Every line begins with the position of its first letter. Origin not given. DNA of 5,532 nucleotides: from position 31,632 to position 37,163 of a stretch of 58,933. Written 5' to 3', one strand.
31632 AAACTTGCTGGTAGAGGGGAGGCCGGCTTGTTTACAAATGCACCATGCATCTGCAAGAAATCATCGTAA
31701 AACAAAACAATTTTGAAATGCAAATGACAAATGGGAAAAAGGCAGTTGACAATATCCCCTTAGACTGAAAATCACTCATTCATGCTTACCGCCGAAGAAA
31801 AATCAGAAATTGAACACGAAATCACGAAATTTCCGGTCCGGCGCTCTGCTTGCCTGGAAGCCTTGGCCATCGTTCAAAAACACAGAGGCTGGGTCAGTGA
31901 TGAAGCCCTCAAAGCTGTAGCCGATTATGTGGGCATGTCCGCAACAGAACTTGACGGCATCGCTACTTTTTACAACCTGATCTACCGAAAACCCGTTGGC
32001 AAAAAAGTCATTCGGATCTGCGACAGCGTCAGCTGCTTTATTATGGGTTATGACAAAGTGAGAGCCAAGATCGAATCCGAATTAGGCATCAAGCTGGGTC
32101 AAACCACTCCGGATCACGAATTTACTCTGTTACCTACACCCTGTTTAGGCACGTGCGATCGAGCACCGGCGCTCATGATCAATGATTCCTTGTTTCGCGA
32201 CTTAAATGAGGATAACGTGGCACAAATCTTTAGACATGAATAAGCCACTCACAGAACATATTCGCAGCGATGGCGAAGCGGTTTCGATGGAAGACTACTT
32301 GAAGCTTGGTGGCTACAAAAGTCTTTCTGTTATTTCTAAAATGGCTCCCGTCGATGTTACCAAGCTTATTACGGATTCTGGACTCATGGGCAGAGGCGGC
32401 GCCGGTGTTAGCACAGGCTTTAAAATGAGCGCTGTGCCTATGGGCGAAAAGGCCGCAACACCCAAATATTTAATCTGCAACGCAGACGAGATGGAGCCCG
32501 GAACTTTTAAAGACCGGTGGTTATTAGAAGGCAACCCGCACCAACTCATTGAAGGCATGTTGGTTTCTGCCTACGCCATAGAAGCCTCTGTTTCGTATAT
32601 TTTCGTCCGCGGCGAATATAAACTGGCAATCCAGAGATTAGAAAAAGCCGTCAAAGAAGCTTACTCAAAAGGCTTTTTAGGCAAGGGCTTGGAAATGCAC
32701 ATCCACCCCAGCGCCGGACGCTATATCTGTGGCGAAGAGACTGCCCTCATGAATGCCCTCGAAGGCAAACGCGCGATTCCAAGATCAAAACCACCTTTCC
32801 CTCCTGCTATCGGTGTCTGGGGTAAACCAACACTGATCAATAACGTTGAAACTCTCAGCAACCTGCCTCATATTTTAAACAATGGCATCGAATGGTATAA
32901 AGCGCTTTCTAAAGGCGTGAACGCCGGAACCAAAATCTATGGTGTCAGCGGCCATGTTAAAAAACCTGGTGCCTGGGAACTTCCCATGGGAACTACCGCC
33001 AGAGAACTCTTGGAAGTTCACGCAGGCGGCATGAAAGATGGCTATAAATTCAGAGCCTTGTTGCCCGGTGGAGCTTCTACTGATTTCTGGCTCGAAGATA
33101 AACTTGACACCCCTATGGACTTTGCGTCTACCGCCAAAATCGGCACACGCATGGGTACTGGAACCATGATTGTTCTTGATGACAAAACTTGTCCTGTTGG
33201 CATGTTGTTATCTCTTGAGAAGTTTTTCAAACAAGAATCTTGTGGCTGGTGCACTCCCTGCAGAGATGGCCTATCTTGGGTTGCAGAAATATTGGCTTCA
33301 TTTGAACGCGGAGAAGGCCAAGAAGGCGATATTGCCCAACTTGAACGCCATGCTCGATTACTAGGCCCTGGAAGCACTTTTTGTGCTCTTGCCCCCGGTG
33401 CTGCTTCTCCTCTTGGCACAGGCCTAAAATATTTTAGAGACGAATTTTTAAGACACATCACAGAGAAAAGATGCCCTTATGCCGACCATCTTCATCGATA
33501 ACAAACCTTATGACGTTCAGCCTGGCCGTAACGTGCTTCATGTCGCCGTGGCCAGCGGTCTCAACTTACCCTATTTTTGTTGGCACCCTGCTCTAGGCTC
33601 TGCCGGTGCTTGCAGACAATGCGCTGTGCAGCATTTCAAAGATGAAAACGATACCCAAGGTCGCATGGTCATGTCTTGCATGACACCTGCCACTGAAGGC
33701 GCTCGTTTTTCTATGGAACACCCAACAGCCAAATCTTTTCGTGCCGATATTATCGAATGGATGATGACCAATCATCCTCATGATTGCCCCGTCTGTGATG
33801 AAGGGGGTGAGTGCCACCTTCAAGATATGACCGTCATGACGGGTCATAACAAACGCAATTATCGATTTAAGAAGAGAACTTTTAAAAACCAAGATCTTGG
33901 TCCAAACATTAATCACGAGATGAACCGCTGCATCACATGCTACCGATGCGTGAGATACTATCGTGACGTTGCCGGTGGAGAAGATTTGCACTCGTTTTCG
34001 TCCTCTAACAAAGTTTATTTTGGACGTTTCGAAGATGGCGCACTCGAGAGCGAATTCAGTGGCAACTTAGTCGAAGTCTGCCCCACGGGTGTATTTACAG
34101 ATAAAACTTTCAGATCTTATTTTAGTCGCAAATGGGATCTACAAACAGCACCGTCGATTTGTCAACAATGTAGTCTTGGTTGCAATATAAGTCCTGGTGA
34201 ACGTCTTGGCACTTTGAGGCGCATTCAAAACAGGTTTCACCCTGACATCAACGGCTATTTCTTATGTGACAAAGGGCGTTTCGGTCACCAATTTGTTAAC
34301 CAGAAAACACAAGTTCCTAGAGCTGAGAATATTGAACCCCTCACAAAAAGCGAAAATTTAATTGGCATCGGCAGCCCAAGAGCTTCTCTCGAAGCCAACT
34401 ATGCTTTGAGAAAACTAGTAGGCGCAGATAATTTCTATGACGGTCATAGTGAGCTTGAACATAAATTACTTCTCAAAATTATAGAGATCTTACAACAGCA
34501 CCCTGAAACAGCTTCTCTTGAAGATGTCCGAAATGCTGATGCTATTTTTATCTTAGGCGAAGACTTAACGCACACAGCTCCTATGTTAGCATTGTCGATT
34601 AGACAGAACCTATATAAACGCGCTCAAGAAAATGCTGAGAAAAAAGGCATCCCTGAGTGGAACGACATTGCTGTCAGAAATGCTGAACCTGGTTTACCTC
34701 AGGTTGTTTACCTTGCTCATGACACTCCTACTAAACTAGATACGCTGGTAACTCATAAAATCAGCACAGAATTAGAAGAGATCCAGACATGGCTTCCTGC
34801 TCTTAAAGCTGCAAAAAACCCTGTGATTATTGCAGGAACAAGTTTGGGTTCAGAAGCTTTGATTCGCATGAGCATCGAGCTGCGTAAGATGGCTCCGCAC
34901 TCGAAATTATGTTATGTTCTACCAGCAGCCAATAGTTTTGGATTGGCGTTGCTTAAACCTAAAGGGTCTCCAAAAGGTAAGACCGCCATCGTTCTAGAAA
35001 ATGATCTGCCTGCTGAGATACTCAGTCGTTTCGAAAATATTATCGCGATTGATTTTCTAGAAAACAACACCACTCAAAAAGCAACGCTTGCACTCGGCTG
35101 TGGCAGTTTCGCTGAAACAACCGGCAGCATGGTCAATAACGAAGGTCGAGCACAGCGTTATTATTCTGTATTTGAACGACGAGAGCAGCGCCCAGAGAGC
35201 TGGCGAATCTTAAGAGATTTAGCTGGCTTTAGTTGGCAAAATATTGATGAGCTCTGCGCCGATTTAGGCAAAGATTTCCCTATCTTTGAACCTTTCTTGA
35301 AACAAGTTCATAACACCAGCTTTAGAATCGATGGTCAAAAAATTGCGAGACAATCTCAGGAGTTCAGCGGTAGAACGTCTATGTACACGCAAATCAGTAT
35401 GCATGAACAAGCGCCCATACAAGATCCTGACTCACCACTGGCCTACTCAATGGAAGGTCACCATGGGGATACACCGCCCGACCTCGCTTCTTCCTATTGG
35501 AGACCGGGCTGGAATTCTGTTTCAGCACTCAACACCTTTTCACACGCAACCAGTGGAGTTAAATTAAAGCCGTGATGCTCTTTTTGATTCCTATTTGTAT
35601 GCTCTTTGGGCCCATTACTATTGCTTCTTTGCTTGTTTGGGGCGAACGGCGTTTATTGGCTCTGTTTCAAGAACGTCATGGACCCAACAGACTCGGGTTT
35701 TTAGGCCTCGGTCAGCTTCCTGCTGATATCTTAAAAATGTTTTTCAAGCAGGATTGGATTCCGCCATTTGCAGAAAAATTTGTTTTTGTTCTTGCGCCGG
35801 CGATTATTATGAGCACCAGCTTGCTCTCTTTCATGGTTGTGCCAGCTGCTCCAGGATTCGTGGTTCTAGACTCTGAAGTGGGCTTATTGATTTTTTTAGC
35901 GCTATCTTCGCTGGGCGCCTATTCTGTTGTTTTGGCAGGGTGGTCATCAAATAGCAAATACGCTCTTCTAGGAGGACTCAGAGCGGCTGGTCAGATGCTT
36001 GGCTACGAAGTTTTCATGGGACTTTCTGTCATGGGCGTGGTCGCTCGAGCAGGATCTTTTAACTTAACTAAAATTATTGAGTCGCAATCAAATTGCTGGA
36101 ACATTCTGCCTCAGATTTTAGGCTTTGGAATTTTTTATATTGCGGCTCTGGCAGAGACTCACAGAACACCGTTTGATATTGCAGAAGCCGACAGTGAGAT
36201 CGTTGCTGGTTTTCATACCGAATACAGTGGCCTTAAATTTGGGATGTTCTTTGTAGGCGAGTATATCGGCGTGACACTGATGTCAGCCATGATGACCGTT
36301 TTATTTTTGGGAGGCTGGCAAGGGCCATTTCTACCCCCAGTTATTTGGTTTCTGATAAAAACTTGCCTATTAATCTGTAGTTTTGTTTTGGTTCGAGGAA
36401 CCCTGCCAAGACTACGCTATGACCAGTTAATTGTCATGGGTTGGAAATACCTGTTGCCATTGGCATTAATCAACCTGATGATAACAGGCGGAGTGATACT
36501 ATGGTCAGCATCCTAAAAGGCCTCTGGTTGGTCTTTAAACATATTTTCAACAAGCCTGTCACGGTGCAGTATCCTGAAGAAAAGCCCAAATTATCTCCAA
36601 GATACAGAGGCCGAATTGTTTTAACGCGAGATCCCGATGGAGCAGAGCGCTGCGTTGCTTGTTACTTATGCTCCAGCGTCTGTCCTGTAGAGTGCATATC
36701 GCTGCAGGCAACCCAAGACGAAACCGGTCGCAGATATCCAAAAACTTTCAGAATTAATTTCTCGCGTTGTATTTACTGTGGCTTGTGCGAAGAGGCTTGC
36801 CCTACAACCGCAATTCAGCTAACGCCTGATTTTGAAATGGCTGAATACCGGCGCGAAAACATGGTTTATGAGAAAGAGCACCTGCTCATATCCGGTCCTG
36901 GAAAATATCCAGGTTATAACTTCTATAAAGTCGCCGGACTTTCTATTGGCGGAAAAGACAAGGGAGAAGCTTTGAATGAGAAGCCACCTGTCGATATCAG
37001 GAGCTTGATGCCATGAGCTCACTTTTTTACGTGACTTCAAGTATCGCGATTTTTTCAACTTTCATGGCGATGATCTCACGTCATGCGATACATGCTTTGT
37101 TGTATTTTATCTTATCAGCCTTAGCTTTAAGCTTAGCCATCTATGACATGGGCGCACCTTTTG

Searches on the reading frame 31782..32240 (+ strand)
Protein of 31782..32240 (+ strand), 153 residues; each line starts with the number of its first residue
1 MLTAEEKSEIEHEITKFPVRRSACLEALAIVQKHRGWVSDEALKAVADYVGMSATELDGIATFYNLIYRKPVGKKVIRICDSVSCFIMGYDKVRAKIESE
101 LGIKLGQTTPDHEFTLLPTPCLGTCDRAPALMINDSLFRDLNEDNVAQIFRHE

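Call 10: search_protein_families(library=pfam, proteins=[window:31782-32240:+], max_evalue=0.001)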
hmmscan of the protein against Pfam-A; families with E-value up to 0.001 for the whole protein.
window:31782-32240:+ (153 aa): 1 family
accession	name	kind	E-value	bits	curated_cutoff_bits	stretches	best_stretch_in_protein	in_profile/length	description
PF01257.25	2Fe-2S_thioredx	-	4.8e-47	159.9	24.8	1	10-151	1-142/145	Thioredoxin-like [2Fe-2S] ferredoxin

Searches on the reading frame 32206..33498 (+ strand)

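Call 10: search_protein_families(library=pfam, proteins=[window:32206-33498:+], max_evalue=0.001)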
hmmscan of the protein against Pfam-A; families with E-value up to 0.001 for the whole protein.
window:32206-33498:+ (431 aa): 4 families
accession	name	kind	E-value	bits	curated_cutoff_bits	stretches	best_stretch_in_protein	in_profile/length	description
PF01512.22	Complex1_51K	-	2.1e-46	158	31.2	1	55-221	1-149/150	Nuo51 FMN-binding domain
PF10589.14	NADH_4Fe-4S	-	6.1e-26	90.6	23.5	1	334-417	3-85/85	NADH-ubiquinone oxidoreductase-F iron-sulfur binding region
PF10531.15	SLBB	-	5.2e-09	36.2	27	1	245-290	2-50/55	SLBB domain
PF22461.2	SLBB_2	-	4.1e-06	27.2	27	1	245-295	3-54/79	SLBB domain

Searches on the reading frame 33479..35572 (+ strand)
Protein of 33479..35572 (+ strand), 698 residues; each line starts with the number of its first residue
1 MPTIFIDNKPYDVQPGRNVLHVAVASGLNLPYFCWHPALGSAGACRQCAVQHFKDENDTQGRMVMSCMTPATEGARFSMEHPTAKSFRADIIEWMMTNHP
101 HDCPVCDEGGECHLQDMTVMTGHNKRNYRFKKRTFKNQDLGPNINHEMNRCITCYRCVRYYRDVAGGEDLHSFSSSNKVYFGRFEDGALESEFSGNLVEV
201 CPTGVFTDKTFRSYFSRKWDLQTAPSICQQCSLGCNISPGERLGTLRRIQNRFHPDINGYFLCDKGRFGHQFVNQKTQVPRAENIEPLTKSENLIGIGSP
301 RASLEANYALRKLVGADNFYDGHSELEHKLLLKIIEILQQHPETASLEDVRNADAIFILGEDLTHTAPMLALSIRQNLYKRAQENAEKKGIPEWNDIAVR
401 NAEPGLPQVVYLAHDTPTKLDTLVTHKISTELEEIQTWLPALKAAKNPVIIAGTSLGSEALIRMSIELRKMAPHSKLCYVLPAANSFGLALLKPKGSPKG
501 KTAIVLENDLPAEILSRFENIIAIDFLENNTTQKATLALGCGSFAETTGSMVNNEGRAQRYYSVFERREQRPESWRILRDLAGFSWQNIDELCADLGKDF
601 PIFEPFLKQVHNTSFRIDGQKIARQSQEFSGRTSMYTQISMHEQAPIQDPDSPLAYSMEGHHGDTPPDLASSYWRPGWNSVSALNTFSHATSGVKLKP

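Call 10: search_protein_families(library=pfam, proteins=[window:33479-35572:+], max_evalue=0.001)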
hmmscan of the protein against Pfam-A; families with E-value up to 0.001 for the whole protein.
window:33479-35572:+ (698 aa): 6 families
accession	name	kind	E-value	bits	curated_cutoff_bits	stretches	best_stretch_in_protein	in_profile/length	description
PF22117.2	Fer4_Nqo3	-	2.2e-26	92.3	27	1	141-207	1-67/67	NADH-quinone oxidoreductase subunit 3, ferredoxin-like domain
PF10588.14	NADH-G_4Fe-4S_3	-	3e-15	55.9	27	1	88-125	1-38/40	NADH-ubiquinone oxidoreductase-G iron-sulfur binding region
PF13510.11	Fer2_4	-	1.5e-11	44.6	22.8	1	3-77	5-77/82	2Fe-2S iron-sulfur cluster binding domain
PF04879.21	Molybdop_Fe4S4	-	2.1e-10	40.9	22.7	1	222-274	2-54/55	Molybdopterin oxidoreductase Fe4S4 domain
PF00384.28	Molybdopterin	-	7.7e-08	32.2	24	0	515-582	283-351/353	Molybdopterin oxidoreductase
PF00111.32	Fer2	-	6e-06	26.6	21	1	11-72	10-77/77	2Fe-2S iron-sulfur cluster binding domain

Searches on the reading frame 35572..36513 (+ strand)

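Call 10: search_protein_families(library=pfam, proteins=[window:35572-36513:+], max_evalue=0.001)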
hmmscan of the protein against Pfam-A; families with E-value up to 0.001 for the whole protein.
window:35572-36513:+ (314 aa): 1 family
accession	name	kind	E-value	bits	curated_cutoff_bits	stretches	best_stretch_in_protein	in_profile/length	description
PF00146.26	NADHdh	-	8e-114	380.4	27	1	12-305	9-297/298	NADH dehydrogenase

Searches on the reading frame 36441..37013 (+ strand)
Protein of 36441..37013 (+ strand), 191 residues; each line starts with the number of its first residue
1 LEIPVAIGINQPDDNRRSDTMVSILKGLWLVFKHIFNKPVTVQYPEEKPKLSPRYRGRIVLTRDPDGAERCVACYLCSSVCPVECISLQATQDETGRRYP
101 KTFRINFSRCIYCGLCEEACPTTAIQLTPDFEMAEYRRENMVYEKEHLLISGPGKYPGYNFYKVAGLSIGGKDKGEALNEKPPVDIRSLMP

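Call 10: search_protein_families(library=pfam, proteins=[window:36441-37013:+], max_evalue=0.001)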
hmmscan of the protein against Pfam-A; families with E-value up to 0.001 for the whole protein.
window:36441-37013:+ (191 aa): 12 families
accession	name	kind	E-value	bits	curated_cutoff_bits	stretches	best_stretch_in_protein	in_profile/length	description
PF00037.32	Fer4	-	1.1e-13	50.7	21.1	2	104-126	2-24/24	4Fe-4S binding domain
PF12838.12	Fer4_7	-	8.5e-11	42.6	27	1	70-124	1-52/52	4Fe-4S dicluster domain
PF14697.11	Fer4_21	-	2.7e-10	40.7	35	2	68-88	38-59/59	4Fe-4S dicluster domain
PF13183.11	Fer4_8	-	5.1e-10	40.2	27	1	108-140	3-35/68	4Fe-4S dicluster domain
PF13484.11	Fer4_16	-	3.2e-08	34.6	30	1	109-138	1-29/66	4Fe-4S double cluster binding domain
PF12797.12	Fer4_2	-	1.1e-07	31.8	24.5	1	104-122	4-22/22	4Fe-4S binding domain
PF13237.11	Fer4_10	-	3.8e-07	30.4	25.5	1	68-121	6-53/53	4Fe-4S dicluster domain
PF13187.11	Fer4_9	-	6.4e-07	29.8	27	1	70-125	1-52/52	4Fe-4S dicluster domain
PF12837.12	Fer4_6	-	8.9e-05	22.7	25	0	105-124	4-23/24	4Fe-4S binding domain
PF13534.11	Fer4_17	-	0.00018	22.5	22.2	0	65-83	40-58/61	4Fe-4S dicluster domain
PF17179.9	Fer4_22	-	0.00027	22.1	27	0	70-93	1-25/95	4Fe-4S dicluster domain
PF12800.12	Fer4_4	-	0.00072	20.2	24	0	108-122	2-16/17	4Fe-4S binding domain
